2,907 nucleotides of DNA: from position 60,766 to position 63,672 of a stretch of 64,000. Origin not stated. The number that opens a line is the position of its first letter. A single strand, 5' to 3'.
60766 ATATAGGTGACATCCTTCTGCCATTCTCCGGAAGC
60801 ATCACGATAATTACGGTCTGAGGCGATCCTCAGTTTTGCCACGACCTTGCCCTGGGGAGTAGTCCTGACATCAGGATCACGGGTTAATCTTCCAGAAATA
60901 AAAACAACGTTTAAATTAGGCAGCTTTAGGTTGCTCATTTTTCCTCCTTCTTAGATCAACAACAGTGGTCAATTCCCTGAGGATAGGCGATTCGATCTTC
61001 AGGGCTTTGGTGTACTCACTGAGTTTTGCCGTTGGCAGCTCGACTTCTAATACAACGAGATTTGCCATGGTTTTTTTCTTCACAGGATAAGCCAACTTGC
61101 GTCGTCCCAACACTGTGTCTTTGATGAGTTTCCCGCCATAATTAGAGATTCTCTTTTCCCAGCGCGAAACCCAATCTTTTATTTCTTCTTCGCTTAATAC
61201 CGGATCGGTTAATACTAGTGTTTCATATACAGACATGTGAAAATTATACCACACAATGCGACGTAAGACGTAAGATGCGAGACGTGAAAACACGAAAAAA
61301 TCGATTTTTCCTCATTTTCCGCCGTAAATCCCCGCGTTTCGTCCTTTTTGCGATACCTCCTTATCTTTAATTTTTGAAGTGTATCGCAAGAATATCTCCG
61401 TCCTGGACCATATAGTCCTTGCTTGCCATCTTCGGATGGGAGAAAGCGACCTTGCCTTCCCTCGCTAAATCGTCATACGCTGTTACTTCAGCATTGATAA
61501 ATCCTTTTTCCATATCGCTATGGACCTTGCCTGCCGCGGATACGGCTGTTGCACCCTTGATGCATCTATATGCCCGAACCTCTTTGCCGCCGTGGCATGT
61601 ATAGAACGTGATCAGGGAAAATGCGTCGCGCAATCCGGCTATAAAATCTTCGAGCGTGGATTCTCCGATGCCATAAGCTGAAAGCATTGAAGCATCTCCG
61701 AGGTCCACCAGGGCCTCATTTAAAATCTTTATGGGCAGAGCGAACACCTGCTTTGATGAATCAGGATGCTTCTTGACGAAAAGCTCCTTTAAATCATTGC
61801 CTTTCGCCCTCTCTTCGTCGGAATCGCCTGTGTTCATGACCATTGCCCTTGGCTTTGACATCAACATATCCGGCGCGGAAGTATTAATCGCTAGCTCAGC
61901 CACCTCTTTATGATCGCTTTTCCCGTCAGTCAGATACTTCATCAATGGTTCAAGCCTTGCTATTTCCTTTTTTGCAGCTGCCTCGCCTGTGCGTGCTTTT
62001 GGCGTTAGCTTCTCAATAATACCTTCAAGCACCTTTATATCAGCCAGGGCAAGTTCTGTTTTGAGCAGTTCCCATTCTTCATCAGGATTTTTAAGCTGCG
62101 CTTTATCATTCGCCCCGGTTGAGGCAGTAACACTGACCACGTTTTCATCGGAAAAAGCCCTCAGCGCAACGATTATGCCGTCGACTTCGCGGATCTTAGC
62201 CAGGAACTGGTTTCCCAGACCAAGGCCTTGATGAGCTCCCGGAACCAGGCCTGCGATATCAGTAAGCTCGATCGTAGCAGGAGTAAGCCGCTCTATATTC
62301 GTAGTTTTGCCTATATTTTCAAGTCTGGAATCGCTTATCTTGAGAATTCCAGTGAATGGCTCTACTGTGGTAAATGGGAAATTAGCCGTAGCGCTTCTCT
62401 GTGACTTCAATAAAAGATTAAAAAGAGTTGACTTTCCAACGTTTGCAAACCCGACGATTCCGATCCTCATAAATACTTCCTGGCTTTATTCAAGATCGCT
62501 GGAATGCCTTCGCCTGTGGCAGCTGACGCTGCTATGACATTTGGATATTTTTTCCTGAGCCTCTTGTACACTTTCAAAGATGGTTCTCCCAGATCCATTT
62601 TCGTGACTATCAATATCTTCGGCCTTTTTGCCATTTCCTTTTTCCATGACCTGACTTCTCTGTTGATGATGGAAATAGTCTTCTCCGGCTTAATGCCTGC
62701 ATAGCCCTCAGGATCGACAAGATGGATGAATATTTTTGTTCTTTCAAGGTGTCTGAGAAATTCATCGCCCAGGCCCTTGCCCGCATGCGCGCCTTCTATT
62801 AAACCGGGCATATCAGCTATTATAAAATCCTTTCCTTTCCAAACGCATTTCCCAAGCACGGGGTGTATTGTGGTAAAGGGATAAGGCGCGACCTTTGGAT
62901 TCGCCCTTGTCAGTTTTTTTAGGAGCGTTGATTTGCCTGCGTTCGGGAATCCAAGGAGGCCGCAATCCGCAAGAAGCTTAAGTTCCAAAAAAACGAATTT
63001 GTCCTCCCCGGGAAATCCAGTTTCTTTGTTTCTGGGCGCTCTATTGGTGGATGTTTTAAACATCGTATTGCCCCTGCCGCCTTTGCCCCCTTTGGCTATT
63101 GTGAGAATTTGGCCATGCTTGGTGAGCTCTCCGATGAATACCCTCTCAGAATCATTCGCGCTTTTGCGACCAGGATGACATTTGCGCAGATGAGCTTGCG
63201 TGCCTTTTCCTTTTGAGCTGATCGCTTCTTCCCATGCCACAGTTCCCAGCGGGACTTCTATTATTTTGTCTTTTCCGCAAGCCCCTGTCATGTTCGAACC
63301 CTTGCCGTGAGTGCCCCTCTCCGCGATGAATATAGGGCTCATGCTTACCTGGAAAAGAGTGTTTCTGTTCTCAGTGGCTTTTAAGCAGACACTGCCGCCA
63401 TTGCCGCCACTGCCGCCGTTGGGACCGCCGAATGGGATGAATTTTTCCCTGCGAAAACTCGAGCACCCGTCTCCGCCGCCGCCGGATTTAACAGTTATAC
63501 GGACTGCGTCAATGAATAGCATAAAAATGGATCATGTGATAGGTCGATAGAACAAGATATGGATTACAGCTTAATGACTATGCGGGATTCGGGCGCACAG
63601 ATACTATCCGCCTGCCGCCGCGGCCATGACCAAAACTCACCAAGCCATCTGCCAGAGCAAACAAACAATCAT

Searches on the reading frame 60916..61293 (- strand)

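Call 59: search_protein_families(library=pfam, proteins=[window:60916-61293:-], max_evalue=0.0001)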
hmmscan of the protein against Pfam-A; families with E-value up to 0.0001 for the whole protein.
window:60916-61293:- (125 aa): 1 family
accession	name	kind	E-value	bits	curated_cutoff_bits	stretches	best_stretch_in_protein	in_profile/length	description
PF01250.22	Ribosomal_S6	-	2.1e-18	66.7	27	1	23-109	2-88/90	Ribosomal protein S6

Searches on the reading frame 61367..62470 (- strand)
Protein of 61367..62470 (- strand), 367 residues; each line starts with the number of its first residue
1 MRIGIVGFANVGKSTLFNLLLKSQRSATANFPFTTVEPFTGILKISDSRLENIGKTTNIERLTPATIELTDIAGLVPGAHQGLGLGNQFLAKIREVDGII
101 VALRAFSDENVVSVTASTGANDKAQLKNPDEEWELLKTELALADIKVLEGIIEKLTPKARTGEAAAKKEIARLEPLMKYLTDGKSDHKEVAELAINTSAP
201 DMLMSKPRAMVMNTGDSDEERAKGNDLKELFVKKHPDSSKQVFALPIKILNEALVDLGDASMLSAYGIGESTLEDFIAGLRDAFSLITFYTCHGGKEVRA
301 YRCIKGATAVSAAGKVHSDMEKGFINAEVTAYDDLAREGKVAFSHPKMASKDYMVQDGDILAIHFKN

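Call 59: search_protein_families(library=pfam, proteins=[window:61367-62470:-], max_evalue=0.0001)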
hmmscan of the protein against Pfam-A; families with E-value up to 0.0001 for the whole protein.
window:61367-62470:- (367 aa): 3 families
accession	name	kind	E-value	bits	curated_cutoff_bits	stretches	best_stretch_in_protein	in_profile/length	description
PF06071.19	YchF-GTPase_C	-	4e-21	75.4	27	1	286-365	1-83/84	Protein of unknown function (DUF933)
PF01926.29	MMR_HSR1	-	6.6e-19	68.5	21.9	1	2-106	1-85/113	50S ribosome-binding GTPase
PF02421.24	FeoB_N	-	4.3e-07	30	27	1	2-49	2-48/156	Ferrous iron transport protein B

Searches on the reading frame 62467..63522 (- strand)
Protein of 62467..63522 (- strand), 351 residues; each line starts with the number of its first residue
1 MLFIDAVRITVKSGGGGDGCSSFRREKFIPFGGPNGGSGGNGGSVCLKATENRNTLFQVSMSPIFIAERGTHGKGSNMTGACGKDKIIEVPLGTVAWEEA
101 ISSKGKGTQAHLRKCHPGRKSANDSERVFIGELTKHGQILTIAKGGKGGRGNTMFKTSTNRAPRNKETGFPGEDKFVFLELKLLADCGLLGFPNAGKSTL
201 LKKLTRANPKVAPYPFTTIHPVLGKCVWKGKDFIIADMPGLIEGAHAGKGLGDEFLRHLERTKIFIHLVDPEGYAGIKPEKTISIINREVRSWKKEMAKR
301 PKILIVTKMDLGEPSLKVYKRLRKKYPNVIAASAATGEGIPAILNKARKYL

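Call 59: search_protein_families(library=pfam, proteins=[window:62467-63522:-], max_evalue=0.0001)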
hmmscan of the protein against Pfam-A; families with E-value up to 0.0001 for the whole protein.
window:62467-63522:- (351 aa): 3 families
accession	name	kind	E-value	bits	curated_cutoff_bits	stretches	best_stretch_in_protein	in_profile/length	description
PF01018.28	GTP1_OBG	-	2.9e-49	167.1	27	2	4-99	1-96/155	GTP1/OBG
PF01926.29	MMR_HSR1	-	1.2e-26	93.5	21.9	1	187-308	2-113/113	50S ribosome-binding GTPase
PF02421.24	FeoB_N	-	1.8e-09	37.8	27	1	188-241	4-57/156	Ferrous iron transport protein B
